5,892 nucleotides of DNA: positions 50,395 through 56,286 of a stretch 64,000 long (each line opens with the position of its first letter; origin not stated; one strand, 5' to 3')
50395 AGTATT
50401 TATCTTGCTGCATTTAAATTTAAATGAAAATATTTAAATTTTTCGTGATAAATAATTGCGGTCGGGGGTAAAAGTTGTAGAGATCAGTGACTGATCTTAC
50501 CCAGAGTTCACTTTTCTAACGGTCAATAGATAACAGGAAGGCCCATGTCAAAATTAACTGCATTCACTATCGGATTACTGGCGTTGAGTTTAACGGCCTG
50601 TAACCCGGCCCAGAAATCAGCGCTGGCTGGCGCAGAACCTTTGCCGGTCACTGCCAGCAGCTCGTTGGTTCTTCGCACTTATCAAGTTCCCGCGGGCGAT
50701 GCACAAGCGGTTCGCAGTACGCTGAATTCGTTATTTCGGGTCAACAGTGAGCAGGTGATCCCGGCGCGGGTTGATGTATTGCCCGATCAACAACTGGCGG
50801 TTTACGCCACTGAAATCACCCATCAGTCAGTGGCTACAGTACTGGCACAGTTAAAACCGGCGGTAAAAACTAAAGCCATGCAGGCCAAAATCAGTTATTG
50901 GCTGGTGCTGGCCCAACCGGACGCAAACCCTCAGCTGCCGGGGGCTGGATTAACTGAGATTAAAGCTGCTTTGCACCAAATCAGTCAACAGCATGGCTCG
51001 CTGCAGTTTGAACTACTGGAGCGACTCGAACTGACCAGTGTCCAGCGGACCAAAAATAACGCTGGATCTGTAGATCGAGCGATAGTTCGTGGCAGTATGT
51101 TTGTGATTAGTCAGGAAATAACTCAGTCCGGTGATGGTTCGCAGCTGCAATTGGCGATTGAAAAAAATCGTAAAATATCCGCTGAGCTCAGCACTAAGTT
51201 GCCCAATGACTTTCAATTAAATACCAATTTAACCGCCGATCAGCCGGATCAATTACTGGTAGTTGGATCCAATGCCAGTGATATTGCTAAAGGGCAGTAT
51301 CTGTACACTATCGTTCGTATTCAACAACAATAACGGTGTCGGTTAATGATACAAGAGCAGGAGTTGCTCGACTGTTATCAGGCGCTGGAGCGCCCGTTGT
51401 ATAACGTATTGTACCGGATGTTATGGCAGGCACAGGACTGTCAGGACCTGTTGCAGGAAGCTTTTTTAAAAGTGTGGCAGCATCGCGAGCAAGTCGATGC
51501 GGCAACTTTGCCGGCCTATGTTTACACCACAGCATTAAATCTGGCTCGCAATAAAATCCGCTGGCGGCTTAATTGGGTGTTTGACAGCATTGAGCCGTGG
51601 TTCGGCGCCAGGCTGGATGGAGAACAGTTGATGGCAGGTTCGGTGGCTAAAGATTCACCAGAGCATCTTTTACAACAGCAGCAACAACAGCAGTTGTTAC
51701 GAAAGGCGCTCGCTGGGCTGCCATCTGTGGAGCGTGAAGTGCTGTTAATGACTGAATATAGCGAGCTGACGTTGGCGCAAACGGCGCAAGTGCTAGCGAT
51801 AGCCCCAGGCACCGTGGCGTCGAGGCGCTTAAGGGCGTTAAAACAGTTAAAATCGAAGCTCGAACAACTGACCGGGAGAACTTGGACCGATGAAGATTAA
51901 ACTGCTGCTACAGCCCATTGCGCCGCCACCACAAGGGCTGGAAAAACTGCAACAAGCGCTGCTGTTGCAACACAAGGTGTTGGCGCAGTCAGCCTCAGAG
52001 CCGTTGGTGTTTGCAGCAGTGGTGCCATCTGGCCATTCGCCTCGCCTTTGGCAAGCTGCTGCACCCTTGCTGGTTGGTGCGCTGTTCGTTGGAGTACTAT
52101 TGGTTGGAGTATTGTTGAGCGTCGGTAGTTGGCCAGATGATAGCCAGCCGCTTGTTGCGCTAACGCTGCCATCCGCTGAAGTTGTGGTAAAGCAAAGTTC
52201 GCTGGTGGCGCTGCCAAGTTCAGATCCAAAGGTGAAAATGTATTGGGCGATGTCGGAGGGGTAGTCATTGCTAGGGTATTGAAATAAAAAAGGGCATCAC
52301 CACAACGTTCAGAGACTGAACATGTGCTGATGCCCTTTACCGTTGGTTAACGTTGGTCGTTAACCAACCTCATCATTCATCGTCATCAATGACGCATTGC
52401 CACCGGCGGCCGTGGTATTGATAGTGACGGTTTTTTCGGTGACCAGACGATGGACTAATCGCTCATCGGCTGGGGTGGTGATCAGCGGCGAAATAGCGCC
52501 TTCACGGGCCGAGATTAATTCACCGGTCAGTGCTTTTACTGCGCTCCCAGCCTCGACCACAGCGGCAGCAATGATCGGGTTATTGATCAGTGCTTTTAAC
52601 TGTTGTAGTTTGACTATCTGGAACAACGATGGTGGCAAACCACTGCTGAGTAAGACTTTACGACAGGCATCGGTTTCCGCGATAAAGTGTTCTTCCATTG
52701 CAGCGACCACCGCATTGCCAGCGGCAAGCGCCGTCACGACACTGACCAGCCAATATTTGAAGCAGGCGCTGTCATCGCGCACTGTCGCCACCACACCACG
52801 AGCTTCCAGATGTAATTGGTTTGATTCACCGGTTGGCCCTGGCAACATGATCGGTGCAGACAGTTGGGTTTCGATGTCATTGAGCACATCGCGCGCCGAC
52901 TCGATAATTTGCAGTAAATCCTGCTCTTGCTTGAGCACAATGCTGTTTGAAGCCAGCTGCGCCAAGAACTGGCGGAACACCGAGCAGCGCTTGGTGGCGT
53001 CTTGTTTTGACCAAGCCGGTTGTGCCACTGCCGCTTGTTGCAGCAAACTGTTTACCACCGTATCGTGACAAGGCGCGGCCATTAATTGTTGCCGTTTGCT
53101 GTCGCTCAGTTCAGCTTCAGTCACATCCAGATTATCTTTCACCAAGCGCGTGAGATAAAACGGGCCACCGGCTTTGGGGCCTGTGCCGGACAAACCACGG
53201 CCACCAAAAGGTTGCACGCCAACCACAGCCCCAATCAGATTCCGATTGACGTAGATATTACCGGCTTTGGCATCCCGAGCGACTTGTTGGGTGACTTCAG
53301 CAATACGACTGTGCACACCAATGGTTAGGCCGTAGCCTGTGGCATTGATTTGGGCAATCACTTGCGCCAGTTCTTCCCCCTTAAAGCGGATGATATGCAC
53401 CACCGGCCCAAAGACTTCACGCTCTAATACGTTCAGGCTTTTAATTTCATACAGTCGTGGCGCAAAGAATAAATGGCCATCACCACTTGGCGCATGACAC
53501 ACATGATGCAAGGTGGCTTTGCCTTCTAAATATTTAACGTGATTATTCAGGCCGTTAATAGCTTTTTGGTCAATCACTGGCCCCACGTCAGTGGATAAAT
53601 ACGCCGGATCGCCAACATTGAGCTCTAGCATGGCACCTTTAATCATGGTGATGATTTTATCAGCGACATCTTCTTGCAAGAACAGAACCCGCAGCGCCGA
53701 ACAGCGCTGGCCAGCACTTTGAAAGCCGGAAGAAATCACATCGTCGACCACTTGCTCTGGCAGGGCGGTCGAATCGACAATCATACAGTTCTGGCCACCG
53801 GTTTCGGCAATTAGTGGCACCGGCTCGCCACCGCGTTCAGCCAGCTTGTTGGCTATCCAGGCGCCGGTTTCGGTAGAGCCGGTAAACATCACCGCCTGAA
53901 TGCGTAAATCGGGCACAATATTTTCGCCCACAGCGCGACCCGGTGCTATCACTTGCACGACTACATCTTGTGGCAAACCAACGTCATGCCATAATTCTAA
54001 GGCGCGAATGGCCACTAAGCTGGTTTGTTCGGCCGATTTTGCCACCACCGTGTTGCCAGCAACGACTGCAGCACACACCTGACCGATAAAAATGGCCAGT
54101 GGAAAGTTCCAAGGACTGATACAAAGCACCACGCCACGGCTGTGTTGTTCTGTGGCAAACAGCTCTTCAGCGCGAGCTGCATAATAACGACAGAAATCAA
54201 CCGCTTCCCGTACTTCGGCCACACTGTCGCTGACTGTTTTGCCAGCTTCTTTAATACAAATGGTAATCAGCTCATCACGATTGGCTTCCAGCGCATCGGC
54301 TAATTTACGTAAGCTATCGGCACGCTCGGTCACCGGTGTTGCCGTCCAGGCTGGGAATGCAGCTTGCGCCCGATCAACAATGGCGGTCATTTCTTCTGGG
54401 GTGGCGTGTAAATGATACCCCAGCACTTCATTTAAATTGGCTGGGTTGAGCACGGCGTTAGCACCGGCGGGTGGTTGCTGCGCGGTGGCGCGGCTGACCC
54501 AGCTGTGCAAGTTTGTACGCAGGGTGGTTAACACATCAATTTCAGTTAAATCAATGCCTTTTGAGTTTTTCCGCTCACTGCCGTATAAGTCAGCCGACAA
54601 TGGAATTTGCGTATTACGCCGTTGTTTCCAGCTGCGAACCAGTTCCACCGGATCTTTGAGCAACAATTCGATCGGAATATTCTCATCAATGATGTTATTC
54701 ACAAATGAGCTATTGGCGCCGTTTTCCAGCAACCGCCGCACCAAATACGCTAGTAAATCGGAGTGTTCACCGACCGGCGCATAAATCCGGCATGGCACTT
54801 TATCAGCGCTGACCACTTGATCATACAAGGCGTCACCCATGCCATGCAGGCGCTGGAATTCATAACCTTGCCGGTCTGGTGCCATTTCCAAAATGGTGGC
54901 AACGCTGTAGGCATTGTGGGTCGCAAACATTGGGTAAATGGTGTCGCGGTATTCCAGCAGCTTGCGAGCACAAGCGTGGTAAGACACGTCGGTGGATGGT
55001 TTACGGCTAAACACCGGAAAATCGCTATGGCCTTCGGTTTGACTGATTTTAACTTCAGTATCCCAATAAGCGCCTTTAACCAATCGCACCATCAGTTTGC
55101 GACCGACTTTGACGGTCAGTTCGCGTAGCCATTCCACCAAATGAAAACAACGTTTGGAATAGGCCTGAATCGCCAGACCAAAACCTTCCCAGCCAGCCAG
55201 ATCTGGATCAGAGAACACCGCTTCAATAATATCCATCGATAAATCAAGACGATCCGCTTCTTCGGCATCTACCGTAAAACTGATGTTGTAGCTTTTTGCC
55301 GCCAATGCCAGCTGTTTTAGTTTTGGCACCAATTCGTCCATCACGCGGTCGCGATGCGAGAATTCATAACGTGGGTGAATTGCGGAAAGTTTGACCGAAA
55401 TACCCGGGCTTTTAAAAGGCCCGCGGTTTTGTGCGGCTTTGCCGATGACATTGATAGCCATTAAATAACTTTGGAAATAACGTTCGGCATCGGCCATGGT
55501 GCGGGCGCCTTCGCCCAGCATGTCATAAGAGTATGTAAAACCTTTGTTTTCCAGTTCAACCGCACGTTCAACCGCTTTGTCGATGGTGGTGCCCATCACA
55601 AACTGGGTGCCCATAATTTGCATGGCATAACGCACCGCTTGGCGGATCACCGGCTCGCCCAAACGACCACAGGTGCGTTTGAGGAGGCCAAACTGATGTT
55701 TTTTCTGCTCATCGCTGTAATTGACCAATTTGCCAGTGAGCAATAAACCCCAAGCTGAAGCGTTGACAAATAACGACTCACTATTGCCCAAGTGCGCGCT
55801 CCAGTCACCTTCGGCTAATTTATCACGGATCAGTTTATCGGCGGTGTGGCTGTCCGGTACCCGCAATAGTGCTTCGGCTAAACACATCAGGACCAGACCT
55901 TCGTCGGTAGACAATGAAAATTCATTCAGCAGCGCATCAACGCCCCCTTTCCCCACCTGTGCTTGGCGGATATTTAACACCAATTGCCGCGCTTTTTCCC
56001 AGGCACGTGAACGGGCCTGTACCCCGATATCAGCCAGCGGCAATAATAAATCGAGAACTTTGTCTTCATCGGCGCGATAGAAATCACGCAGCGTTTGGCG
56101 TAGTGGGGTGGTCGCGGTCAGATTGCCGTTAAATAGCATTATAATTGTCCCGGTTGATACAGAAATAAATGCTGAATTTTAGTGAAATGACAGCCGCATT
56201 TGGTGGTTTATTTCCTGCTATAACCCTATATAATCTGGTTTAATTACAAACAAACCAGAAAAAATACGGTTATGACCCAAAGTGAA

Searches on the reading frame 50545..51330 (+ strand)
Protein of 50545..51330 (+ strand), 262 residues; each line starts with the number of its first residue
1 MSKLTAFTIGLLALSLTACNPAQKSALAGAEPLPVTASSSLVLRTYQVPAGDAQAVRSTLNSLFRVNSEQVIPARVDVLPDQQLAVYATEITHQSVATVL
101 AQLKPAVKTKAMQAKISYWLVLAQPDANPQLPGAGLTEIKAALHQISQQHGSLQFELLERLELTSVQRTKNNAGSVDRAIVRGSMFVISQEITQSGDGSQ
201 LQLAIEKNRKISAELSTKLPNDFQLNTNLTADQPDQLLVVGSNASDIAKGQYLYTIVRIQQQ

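Call 13: search_protein_families(library=pfam, proteins=[window:50545-51330:+], max_evalue=0.001)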
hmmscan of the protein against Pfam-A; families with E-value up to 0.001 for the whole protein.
window:50545-51330:+ (262 aa): 0 families

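Call 50: search_protein_families(library=ncbifam, proteins=[window:50545-51330:+], max_evalue=0.00001)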
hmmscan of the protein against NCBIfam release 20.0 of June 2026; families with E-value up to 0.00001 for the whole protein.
window:50545-51330:+ (262 aa): 0 families

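Call 52: search_protein_families(library=pfam, proteins=[window:50545-51330:+], max_evalue=1)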
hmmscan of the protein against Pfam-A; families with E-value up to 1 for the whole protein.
window:50545-51330:+ (262 aa): 1 family
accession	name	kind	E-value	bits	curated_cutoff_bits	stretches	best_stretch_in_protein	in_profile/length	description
PF04179.17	Init_tRNA_PT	-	0.048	14.3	22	1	200-258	2-61/114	Rit1 DUSP-like domain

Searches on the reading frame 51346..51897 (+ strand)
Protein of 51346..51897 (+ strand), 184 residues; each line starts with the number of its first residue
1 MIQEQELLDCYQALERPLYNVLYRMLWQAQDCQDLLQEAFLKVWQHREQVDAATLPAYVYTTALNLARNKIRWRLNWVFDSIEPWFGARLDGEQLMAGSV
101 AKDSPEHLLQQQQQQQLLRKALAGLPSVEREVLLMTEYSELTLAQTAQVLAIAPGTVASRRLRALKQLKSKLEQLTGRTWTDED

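Call 13: search_protein_families(library=pfam, proteins=[window:51346-51897:+], max_evalue=0.001)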
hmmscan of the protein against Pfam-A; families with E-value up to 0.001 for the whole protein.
window:51346-51897:+ (184 aa): 3 families
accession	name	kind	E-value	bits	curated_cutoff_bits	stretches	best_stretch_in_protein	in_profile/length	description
PF04542.20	Sigma70_r2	-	3.7e-12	46.3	24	1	11-72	2-66/71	Sigma-70 region 2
PF08281.18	Sigma70_r4_2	-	6.5e-12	45.4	25.7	1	116-168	2-54/54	Sigma-70, region 4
PF04545.22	Sigma70_r4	-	1.4e-08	34.6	24.1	1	121-169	1-49/50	Sigma-70, region 4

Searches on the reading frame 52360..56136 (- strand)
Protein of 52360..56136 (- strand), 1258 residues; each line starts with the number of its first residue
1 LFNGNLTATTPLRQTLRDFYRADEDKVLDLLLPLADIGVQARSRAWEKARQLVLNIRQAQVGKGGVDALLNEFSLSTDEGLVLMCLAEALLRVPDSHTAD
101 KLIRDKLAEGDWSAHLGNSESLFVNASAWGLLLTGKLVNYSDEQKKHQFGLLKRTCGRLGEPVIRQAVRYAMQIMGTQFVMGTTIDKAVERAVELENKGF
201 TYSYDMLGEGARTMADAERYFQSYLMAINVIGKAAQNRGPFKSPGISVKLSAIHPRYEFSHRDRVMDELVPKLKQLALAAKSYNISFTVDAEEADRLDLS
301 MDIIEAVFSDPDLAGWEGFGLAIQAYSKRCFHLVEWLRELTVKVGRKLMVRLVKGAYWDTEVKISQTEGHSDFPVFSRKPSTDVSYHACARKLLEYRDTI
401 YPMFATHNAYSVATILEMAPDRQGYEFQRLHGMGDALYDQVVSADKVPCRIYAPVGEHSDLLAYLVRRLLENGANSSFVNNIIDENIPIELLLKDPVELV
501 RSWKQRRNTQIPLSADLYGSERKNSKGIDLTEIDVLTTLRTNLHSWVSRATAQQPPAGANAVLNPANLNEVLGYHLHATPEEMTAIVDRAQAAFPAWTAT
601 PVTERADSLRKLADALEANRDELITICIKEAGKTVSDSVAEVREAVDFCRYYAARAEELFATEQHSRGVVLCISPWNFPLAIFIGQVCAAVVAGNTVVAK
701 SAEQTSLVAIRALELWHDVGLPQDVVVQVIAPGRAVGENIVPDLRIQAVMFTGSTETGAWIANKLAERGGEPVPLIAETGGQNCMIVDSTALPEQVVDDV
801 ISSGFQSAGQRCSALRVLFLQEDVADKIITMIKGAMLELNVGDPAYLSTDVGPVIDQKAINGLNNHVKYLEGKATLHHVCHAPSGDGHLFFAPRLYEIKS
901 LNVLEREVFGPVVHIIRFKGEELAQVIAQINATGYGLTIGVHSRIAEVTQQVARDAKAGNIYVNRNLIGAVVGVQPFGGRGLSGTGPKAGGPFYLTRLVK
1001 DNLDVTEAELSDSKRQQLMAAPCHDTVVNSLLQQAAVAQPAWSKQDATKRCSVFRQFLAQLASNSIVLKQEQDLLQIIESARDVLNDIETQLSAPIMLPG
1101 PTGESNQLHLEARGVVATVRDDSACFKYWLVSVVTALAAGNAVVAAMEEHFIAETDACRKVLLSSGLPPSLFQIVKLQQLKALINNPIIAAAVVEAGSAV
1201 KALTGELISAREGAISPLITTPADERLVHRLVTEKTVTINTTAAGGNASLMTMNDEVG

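Call 50: search_protein_families(library=ncbifam, proteins=[window:52360-56136:-], max_evalue=0.00001)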
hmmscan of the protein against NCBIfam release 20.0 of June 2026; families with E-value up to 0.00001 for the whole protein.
window:52360-56136:- (1258 aa): 41 families (the best 25 are shown)
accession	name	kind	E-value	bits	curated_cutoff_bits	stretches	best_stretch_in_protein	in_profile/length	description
NF008869.0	PRK11904.1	equivalog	0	1495.6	747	2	9-1005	10-1025/1042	bifunctional proline dehydrogenase/L-glutamate gamma-semialdehyde dehydrogenase PutA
NF008772.0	PRK11809.1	equivalog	0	1361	1750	1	7-1253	86-1317/1318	trifunctional transcriptional regulator/proline dehydrogenase/L-glutamate gamma-semialdehyde dehydrogenase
TIGR01238.1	D1pyr5carbox3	equivalog_domain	2.1e-194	646.7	485.2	1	516-1000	1-497/500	L-glutamate gamma-semialdehyde dehydrogenase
NF002852.0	PRK03137.1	subfamily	4e-92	309.6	648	1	562-1000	54-506/514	L-glutamate gamma-semialdehyde dehydrogenase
TIGR01237.1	D1pyr5carbox2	equivalog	5.6e-92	309.1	659.65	1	562-1001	50-504/511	L-glutamate gamma-semialdehyde dehydrogenase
NF006916.0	PRK09407.1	equivalog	3e-83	280.2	521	1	551-990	25-477/526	succinic semialdehyde dehydrogenase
NF006992.0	PRK09457.1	subfamily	8.9e-68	229.1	514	1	563-985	20-450/487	succinylglutamate-semialdehyde dehydrogenase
NF042993.1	AlphKGSA_gudD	equivalog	6.3e-66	223.1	770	1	559-984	20-458/481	alpha-ketoglutaric semialdehyde dehydrogenase GucD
NF010000.0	PRK13473.1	subfamily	1.3e-62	212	615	1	557-986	16-453/475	aminobutyraldehyde dehydrogenase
TIGR01780.1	SSADH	subfamily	4.6e-62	210.4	646.35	1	562-989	1-436/448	succinate-semialdehyde dehydrogenase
TIGR02299.1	HpaE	equivalog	3.9e-61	207.1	638.35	1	563-993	21-463/488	5-carboxymethyl-2-hydroxymuconate semialdehyde dehydrogenase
NF050084.1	pip_6_carb_DH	equivalog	7.9e-60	203.1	730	1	575-990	13-445/475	L-piperidine-6-carboxylate dehydrogenase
TIGR03240.1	arg_catab_astD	equivalog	2.1e-59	201.6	579.3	1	564-985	19-448/484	succinylglutamate-semialdehyde dehydrogenase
TIGR01804.1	BADH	equivalog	8e-59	199.3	668.6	1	561-988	16-454/467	betaine-aldehyde dehydrogenase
NF052305.1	DioxValDhHalo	equivalog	1.8e-58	198.6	750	1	561-981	23-455/483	2,5-dioxovalerate dehydrogenase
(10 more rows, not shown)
